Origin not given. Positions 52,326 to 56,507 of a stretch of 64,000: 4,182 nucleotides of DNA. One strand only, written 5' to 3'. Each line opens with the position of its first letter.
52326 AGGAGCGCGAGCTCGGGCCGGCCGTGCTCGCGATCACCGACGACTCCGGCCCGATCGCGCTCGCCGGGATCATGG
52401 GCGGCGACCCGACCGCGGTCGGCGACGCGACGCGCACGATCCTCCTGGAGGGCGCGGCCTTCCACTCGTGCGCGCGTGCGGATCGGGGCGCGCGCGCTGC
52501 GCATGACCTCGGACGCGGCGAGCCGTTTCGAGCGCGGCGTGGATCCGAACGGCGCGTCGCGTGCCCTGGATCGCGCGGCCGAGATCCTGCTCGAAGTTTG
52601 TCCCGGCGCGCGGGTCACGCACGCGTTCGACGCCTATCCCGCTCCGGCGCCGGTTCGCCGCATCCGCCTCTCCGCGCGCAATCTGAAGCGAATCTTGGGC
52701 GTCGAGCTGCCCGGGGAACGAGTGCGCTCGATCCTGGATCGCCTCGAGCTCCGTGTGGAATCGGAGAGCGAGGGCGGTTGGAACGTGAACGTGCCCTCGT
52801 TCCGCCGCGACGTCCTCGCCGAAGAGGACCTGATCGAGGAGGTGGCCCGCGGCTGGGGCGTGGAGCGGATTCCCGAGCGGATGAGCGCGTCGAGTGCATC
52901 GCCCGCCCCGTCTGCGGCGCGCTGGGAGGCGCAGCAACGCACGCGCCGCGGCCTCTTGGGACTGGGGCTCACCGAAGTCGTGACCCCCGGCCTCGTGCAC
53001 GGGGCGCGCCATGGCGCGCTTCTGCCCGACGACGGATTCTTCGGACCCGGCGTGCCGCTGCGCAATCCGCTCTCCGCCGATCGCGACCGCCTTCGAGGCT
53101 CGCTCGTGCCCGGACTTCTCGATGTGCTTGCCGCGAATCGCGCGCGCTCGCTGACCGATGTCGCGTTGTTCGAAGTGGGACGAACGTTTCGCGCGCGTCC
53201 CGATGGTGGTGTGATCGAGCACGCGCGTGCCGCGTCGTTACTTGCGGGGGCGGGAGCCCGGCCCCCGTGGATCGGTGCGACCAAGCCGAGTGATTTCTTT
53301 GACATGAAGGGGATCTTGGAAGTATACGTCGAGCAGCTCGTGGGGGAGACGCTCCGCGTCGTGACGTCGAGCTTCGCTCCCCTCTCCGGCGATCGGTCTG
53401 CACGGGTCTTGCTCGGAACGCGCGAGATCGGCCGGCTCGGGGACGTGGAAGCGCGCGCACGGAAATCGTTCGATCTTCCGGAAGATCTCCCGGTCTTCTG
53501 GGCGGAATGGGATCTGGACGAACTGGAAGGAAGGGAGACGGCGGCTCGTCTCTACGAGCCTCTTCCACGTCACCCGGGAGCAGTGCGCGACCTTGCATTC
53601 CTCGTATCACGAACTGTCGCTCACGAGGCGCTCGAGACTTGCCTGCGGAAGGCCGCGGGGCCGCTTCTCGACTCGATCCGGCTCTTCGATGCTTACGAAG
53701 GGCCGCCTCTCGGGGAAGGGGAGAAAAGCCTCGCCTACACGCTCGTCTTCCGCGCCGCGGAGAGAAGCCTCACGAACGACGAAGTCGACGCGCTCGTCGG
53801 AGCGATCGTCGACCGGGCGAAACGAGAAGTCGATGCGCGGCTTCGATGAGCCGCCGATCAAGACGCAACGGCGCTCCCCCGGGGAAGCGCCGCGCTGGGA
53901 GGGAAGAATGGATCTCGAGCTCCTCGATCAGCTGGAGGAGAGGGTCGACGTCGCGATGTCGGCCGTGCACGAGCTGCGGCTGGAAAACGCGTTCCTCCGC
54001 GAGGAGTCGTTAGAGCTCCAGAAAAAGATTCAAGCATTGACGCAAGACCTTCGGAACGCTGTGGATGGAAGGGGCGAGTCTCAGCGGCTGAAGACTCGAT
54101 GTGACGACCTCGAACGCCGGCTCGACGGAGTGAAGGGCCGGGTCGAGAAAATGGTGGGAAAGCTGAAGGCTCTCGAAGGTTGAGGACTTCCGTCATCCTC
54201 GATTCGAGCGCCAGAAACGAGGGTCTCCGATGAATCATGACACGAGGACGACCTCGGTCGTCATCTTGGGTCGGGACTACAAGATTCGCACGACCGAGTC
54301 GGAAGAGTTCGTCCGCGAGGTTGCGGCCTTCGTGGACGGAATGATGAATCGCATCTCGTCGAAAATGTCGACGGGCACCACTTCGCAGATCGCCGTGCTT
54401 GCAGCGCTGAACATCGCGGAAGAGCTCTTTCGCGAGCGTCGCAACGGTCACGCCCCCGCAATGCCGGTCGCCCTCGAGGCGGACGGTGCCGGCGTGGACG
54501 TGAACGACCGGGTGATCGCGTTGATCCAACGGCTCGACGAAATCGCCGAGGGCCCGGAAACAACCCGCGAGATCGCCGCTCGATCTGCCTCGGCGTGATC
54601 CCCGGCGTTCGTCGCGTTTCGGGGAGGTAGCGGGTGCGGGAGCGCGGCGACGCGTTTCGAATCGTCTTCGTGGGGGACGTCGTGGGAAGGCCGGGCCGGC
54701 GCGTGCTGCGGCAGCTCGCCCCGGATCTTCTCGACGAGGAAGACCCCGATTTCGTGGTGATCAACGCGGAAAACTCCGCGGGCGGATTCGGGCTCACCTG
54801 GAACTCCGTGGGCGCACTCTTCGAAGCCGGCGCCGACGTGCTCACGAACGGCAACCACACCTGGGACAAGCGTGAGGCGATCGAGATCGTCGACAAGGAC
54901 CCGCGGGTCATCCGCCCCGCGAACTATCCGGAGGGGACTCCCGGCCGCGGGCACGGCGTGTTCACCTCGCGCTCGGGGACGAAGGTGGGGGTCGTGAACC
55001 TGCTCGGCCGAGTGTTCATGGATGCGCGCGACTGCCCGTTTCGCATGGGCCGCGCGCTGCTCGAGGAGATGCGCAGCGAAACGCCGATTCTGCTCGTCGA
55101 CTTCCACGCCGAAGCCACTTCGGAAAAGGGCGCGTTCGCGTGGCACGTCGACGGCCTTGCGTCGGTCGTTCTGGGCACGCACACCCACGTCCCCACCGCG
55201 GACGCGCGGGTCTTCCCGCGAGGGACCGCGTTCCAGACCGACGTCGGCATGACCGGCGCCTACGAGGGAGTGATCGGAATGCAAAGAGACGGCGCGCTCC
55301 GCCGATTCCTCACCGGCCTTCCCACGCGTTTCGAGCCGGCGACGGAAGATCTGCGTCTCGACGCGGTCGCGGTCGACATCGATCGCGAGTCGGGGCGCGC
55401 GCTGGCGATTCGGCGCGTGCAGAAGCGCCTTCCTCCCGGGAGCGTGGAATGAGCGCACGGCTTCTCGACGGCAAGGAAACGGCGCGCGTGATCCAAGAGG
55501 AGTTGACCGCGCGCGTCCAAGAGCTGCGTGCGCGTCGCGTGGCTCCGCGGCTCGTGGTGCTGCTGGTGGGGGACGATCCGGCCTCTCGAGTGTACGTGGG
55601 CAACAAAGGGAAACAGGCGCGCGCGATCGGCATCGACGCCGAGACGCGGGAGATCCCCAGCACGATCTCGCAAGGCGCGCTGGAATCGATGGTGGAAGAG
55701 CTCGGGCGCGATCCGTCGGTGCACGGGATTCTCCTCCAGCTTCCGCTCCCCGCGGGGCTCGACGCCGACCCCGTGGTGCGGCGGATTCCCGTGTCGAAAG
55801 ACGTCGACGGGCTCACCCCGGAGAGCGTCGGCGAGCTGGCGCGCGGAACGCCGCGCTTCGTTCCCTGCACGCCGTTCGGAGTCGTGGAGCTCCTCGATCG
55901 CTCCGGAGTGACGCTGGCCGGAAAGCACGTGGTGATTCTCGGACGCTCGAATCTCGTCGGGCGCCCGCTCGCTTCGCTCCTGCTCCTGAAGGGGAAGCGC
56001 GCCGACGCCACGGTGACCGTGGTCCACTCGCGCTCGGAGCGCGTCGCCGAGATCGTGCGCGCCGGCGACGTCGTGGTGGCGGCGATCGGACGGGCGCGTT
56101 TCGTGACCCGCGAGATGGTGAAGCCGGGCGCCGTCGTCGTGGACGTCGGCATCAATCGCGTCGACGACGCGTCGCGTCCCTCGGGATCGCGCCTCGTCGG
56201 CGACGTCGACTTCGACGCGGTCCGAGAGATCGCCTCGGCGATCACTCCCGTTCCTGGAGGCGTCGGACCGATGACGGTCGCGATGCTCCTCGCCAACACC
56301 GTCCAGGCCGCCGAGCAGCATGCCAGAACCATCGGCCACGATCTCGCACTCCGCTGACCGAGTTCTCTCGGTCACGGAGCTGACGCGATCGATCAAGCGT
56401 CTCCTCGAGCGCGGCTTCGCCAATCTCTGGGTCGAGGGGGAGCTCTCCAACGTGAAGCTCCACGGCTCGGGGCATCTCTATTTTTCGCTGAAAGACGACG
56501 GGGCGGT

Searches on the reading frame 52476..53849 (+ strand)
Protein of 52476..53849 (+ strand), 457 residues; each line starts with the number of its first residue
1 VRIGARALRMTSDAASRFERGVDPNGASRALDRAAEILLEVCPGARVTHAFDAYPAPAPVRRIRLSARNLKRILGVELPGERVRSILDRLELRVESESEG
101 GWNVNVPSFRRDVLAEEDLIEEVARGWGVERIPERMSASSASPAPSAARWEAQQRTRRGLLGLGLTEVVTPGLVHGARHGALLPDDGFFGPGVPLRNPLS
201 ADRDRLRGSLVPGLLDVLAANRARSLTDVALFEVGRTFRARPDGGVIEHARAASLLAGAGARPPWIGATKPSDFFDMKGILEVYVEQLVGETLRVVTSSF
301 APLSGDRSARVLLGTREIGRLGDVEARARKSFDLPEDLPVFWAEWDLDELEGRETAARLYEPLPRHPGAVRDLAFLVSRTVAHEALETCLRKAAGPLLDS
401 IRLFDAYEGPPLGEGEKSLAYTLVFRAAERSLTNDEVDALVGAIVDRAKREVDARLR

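Call 80: search_protein_families(library=pfam, proteins=[window:52476-53849:+], max_evalue=0.00001)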
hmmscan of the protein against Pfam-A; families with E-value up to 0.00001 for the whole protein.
window:52476-53849:+ (457 aa): 4 families
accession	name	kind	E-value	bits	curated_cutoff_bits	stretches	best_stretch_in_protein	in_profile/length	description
PF17759.6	tRNA_synthFbeta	-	3.3e-41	141.6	22.4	1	132-346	1-213/214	Phenylalanyl tRNA synthetase beta chain CLM domain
PF03147.19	FDX-ACB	-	2.5e-25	89.1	31.1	1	364-457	1-94/94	Ferredoxin-fold anticodon binding domain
PF03484.21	B5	-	7.9e-20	71.3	28.6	1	63-128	1-66/67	tRNA synthetase B5 domain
PF03483.22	B3_4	-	1.8e-07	31.4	29.3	1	5-42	136-173/174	B3/4 domain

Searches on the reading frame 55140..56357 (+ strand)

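Call 80: search_protein_families(library=pfam, proteins=[window:55140-56357:+], max_evalue=0.00001)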
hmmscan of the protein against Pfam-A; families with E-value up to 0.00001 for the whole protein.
window:55140-56357:+ (405 aa): 2 families
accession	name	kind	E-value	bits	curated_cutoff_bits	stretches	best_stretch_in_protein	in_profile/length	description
PF02882.25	THF_DHG_CYH_C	-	1.3e-65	220.1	27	1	227-394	2-159/160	Tetrahydrofolate dehydrogenase/cyclohydrolase, NAD(P)-binding domain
PF00763.28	THF_DHG_CYH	-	2.6e-35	121.6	32.8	1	109-223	1-115/115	Tetrahydrofolate dehydrogenase/cyclohydrolase, catalytic domain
